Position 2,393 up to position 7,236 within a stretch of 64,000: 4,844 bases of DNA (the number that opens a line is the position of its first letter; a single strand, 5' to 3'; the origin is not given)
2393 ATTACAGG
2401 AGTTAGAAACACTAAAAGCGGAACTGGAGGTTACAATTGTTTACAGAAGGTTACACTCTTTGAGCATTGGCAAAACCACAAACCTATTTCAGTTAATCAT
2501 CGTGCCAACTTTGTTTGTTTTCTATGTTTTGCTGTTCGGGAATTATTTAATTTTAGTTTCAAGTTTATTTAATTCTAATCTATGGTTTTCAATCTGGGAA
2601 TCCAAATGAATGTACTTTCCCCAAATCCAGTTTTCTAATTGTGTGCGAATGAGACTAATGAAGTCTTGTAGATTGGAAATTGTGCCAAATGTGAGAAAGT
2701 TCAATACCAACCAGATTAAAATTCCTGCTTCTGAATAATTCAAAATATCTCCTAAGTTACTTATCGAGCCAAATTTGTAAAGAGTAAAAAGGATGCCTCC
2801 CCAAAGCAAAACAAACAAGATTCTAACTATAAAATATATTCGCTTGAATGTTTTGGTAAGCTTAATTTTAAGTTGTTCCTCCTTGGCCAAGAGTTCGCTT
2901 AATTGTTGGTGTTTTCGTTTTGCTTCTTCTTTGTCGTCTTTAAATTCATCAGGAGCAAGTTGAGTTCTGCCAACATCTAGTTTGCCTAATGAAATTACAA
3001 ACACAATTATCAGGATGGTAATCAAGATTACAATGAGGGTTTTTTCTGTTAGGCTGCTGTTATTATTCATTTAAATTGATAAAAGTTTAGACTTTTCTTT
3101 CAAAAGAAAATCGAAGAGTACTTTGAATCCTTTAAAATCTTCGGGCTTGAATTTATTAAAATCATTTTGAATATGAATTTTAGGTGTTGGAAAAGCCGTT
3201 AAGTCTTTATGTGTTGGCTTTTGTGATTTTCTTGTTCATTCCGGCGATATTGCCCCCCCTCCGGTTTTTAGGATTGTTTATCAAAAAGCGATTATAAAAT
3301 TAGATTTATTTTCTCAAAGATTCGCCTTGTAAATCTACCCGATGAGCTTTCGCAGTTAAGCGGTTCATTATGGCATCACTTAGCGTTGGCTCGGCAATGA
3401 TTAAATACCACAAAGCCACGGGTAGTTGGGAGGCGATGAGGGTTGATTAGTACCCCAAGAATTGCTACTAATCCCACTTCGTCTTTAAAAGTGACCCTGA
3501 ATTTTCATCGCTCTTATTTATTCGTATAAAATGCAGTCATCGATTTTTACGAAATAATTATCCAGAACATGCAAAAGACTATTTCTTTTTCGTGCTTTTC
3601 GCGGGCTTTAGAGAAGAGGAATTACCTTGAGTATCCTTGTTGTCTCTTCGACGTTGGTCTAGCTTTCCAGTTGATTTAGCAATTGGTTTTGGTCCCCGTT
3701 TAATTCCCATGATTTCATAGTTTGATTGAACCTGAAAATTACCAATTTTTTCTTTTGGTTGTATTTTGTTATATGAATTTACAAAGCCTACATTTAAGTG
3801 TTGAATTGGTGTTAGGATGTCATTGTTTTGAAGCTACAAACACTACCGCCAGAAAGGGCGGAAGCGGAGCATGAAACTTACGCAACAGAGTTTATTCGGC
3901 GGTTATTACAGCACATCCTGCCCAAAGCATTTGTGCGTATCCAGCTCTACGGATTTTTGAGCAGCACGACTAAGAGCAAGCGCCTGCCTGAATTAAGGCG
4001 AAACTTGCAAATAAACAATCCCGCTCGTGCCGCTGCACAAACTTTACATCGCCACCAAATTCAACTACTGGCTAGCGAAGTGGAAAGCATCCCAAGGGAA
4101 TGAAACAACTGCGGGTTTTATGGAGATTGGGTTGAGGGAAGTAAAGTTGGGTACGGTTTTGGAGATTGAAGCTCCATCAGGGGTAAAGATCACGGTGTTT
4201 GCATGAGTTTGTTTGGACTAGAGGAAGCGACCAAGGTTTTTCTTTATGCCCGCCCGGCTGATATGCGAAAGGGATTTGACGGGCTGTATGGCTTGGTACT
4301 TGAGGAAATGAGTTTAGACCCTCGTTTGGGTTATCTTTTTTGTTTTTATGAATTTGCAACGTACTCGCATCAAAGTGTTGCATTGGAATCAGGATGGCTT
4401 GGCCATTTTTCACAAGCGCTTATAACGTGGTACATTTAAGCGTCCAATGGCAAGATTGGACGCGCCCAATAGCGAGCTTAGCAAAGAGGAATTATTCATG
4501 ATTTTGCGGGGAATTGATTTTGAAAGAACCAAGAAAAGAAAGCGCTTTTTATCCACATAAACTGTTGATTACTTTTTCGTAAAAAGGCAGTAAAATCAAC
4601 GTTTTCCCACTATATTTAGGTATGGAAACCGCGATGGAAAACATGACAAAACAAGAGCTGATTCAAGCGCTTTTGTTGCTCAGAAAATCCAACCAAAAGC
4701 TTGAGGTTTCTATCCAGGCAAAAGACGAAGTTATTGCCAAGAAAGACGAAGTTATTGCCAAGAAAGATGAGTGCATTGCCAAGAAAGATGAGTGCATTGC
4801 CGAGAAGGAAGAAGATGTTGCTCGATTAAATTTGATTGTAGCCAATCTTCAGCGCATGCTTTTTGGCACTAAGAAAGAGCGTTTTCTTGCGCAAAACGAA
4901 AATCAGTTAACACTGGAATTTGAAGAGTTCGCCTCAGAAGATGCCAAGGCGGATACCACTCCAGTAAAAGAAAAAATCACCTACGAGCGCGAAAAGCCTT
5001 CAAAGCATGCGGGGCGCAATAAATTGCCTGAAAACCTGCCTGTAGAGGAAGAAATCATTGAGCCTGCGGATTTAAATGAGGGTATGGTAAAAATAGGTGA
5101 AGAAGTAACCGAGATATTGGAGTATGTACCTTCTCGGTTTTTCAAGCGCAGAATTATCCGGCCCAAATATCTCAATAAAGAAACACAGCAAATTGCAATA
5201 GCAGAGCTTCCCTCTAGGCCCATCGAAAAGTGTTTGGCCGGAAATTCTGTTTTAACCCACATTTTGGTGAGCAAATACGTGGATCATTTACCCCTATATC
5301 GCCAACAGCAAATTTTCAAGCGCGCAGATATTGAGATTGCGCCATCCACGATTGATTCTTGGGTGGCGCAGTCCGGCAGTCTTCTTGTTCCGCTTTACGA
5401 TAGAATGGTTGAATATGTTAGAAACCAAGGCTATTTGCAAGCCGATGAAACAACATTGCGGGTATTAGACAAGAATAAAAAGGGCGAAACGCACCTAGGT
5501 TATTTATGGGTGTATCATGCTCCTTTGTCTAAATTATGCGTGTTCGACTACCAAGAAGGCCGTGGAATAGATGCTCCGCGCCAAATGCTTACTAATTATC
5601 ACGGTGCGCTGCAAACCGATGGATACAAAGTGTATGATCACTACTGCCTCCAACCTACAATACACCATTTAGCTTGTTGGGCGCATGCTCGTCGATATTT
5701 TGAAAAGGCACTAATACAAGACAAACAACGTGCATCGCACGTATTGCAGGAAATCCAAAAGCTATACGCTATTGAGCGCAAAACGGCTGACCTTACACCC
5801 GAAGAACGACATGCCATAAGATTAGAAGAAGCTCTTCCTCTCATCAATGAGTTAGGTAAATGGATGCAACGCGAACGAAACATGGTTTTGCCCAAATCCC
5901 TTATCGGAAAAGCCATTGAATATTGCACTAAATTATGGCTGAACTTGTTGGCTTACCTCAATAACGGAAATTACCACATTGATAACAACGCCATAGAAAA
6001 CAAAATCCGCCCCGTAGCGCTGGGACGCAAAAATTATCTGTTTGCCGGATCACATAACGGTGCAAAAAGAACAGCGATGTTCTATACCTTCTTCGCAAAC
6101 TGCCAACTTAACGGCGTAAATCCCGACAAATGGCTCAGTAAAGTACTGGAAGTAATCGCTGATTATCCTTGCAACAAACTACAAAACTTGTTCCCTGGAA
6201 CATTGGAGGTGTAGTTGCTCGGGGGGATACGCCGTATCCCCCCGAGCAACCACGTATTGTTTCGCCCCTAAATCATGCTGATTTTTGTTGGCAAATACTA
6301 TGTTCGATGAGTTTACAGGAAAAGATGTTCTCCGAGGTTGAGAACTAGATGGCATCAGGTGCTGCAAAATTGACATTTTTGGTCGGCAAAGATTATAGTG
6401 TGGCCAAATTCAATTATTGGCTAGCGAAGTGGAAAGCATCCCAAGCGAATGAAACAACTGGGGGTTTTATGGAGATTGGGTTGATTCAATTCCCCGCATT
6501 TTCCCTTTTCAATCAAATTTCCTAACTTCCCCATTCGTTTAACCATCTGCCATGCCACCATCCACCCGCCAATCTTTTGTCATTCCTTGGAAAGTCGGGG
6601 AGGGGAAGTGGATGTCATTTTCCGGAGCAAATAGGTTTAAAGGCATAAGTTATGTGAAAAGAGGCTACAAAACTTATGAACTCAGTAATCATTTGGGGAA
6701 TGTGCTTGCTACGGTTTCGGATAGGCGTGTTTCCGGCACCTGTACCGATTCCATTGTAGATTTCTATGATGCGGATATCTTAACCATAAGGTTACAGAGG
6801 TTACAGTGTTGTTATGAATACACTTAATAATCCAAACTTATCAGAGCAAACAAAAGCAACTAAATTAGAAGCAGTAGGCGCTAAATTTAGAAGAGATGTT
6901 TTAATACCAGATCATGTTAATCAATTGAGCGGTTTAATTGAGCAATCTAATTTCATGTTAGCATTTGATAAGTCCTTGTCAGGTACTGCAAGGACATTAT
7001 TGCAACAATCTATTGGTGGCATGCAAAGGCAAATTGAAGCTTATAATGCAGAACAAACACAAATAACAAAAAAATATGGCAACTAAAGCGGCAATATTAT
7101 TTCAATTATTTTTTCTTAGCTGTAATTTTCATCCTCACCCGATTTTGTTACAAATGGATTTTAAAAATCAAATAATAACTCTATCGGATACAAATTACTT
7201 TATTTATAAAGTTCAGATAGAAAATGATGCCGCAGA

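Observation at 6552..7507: Duplicated internal rhs fragment with two orphan small ORFs next to IS66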

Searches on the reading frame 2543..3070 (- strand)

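Call 8: search_protein_families(library=pfam, proteins=[window:2543-3070:-], max_evalue=0.1)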
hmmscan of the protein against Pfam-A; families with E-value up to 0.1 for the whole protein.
window:2543-3070:- (175 aa): 4 families
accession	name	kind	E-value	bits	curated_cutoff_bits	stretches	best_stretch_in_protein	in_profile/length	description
PF13301.11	DUF4079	-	0.0093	16.6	31.4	1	13-103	8-79/141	Protein of unknown function (DUF4079)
PF09973.14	DUF2208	-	0.019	15.1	24.3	1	12-129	26-142/231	Predicted membrane protein (DUF2208)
PF06295.17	ZapG-like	-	0.027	14.9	33.5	1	12-79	2-69/123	Z-ring associated protein G-like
PF07751.16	Abi_2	-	0.055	14.2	25.6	0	114-139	121-146/184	Abi-like protein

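Call 9: search_protein_families(library=ncbifam, proteins=[window:2543-3070:-], max_evalue=0.1)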
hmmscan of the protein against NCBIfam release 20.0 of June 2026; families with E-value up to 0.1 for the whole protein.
window:2543-3070:- (175 aa): 2 families
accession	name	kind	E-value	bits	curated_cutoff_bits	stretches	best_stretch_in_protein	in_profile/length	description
TIGR02830.1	spore_III_AG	equivalog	0.02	14.3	147.7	1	12-78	6-73/186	stage III sporulation protein AG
NF008672.1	PRK11677.1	equivalog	0.079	12.9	150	0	11-79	6-74/133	Z-ring associated protein ZapG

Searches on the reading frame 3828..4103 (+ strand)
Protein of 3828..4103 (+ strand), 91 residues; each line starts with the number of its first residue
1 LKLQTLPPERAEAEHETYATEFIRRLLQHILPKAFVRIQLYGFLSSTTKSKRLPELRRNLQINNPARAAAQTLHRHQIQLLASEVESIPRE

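Call 8: search_protein_families(library=pfam, proteins=[window:3828-4103:+], max_evalue=0.1)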
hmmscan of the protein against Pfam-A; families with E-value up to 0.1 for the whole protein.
window:3828-4103:+ (91 aa): 2 families
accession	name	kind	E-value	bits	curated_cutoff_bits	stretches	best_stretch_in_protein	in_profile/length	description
PF04986.18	Y2_Tnp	-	2.6e-07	31.3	20.9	1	14-50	146-182/183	Putative transposase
PF15456.11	Uds1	-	0.019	15.6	28.8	1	50-83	34-67/123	Up-regulated During Septation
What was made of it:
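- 3867..3977 (+): C-terminal fragment of an IS91-type (Y2_Tnp) transposase, abutting the truncated left side of IS66-A. Pfam PF04986, E=2.6e-7, profile positions 146-182 of 183 (call 8).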

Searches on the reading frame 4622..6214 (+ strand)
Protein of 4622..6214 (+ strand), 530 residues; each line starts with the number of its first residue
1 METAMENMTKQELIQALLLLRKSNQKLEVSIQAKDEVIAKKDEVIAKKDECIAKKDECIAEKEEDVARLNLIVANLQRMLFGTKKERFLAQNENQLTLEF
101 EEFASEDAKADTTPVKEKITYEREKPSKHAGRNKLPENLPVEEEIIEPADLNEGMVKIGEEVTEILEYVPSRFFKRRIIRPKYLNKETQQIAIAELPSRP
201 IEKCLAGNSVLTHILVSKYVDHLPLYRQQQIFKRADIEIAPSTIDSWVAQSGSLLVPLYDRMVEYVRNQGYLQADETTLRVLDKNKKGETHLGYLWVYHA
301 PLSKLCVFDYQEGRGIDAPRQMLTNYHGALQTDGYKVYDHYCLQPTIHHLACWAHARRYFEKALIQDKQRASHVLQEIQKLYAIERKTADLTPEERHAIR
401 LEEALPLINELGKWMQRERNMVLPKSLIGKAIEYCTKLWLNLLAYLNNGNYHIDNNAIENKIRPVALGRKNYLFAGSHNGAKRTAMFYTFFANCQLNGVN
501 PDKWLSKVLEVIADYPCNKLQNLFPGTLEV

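Call 8: search_protein_families(library=pfam, proteins=[window:4622-6214:+], max_evalue=0.1)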
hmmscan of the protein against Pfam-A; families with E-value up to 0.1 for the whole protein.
window:4622-6214:+ (530 aa): 5 families
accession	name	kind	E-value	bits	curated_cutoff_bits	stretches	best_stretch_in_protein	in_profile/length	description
PF03050.20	DDE_Tnp_IS66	-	3.4e-94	315.9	23.1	1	203-482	1-283/284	Transposase IS66 family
PF13007.12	LZ_Tnp_IS66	-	4.5e-12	46.9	22.9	1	68-143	1-70/71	Transposase C of IS166 homeodomain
PF13817.11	DDE_Tnp_IS66_C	-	1.1e-07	32.3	30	1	490-525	2-38/39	IS66 C-terminal element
PF13005.12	zf-IS66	-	1.3e-05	25.9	27.3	1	155-183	11-40/46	zinc-finger binding domain of transposase IS66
PF06217.17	GAGA_bind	-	0.053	14.2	26.6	0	25-129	45-142/284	GAGA binding protein-like family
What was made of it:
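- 4038..6230 (+): IS66-A. It lacks its left ~155 nt. tnpB (4203-4439) is frameshifted and tnpC (4622-6214) is intact. The right terminal repeat ends at 6230. DDE_Tnp_IS66 E=3.4e-94 (call 8).
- Checked: An IS66-family element with TnpC at 4622-6214 (Pfam DDE_Tnp_IS66, E=3e-94) lies just upstream (call 8).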

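Call 23: search_protein_families(library=pfam, proteins=[P0008, L010:628-1839:+, L002:9753-9977:+, L002:6990-9704:+, L010:3-299:+, P0002], max_evalue=0.1)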
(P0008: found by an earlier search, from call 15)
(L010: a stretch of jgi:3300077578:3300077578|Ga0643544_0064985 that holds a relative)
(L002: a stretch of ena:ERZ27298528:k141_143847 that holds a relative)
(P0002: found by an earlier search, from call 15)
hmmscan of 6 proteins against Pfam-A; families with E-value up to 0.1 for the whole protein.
P0008 (265 aa): 0 families

L010:628-1839:+ (403 aa): 0 families

L002:9753-9977:+ (74 aa): 0 families

L002:6990-9704:+ (904 aa): 5 families
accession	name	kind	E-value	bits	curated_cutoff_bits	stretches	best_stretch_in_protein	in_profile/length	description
PF03160.20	Calx-beta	-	1.2e-21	77.3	27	2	285-361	17-95/119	Calx-beta domain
PF18911.6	PKD_4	-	1.1e-15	57.9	27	2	747-802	22-77/85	PKD domain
PF13585.12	CHU_C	-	1.3e-15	57.7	27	1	816-888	2-74/86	CHU_C Type IX secretion signal domain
PF00801.26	PKD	-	5e-11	42.9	23.5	2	749-787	17-59/80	PKD domain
PF16820.11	PKD_3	-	0.016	15.5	26.3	0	745-788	23-61/68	PKD-like domain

L010:3-299:+ (98 aa): 0 families

P0002 (143 aa): 0 families

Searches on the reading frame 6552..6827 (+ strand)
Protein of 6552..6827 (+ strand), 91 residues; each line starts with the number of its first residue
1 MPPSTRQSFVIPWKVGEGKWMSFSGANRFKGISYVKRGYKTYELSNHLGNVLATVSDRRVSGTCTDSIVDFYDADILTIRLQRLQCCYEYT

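Call 8: search_protein_families(library=pfam, proteins=[window:6552-6827:+], max_evalue=0.1)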
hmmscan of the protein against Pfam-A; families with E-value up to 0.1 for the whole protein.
window:6552-6827:+ (91 aa): 0 families

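Call 9: search_protein_families(library=ncbifam, proteins=[window:6552-6827:+], max_evalue=0.1)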
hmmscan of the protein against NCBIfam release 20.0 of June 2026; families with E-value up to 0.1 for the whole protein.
window:6552-6827:+ (91 aa): 0 families

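Call 59: find_encoding_contigs(protein=window:6552-6827:+, flank=10000, max_places=10)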
Protein window:6552-6827:+ (91 aa): no gene with exactly this product is on record in the collection.
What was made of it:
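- Tried and rejected: An exact look-up of the 91-aa stub ORF found it not on record (call 59).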

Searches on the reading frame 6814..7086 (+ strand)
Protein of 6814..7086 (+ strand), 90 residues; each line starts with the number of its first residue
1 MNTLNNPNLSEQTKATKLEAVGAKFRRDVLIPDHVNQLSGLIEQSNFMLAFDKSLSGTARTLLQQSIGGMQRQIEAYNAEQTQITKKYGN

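Call 8: search_protein_families(library=pfam, proteins=[window:6814-7086:+], max_evalue=0.1)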
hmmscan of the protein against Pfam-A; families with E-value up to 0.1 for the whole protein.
window:6814-7086:+ (90 aa): 1 family
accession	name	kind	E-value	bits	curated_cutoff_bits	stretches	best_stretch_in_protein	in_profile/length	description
PF10346.14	Con-6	-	0.058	13.7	25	0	3-15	12-24/34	Conidiation protein 6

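Call 9: search_protein_families(library=ncbifam, proteins=[window:6814-7086:+], max_evalue=0.1)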
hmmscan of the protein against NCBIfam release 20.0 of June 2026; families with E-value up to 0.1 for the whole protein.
window:6814-7086:+ (90 aa): 0 families

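Call 12: find_encoding_contigs(protein=window:6814-7086:+, flank=10000, max_places=10)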
Protein window:6814-7086:+ (90 aa): 1 contig read that carries it; 1 place shown.
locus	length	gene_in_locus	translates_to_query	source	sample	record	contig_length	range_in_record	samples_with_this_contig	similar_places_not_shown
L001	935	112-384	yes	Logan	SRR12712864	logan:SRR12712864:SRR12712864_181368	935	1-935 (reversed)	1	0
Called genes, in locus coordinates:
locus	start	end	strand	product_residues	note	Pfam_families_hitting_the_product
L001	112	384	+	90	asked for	-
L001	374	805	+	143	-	-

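Call 14: find_homologous_proteins(query=window:6814-7086:+, max_evalue=0.01)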
Query window:6814-7086:+: 2 candidates shared short words with the query, none scored E <= 0.01.

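Call 15: list_cluster_members(proteins=[P0001, window:6814-7086:+, window:1745-2146:+, window:8280-9473:-, window:4622-6214:+])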
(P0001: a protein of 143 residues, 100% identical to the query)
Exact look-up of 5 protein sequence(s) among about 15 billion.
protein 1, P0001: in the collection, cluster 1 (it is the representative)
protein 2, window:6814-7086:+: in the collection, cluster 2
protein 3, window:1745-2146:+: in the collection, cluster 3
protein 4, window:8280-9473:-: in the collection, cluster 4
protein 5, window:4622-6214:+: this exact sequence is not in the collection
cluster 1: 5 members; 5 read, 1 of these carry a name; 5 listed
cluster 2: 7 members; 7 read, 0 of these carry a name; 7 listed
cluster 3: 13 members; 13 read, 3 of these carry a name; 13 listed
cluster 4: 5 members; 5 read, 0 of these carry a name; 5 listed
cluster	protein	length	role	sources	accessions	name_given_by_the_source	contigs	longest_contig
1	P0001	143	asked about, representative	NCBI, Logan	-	-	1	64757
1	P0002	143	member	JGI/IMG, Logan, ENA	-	hypothetical protein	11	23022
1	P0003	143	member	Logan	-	-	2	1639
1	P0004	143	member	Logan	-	-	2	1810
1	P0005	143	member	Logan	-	-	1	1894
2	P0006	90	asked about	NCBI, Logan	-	-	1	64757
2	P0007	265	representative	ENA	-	-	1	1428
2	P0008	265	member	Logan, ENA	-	-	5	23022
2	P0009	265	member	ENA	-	-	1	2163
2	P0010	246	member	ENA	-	-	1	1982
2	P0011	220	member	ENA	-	-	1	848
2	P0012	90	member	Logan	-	-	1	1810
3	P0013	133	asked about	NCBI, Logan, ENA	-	-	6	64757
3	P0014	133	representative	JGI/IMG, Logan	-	-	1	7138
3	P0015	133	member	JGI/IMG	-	hypothetical protein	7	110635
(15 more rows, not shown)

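Call 23: search_protein_families(library=pfam, proteins=[P0008, L010:628-1839:+, L002:9753-9977:+, L002:6990-9704:+, L010:3-299:+, P0002], max_evalue=0.1)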
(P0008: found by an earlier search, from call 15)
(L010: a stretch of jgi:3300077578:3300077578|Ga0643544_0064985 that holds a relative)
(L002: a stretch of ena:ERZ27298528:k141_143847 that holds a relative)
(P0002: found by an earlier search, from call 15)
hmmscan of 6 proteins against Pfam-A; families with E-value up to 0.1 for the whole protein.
P0008 (265 aa): 0 families

L010:628-1839:+ (403 aa): 0 families

L002:9753-9977:+ (74 aa): 0 families

L002:6990-9704:+ (904 aa): 5 families
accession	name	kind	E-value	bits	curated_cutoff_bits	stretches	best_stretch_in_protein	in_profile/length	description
PF03160.20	Calx-beta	-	1.2e-21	77.3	27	2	285-361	17-95/119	Calx-beta domain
PF18911.6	PKD_4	-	1.1e-15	57.9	27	2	747-802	22-77/85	PKD domain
PF13585.12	CHU_C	-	1.3e-15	57.7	27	1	816-888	2-74/86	CHU_C Type IX secretion signal domain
PF00801.26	PKD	-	5e-11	42.9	23.5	2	749-787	17-59/80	PKD domain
PF16820.11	PKD_3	-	0.016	15.5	26.3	0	745-788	23-61/68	PKD-like domain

L010:3-299:+ (98 aa): 0 families

P0002 (143 aa): 0 families
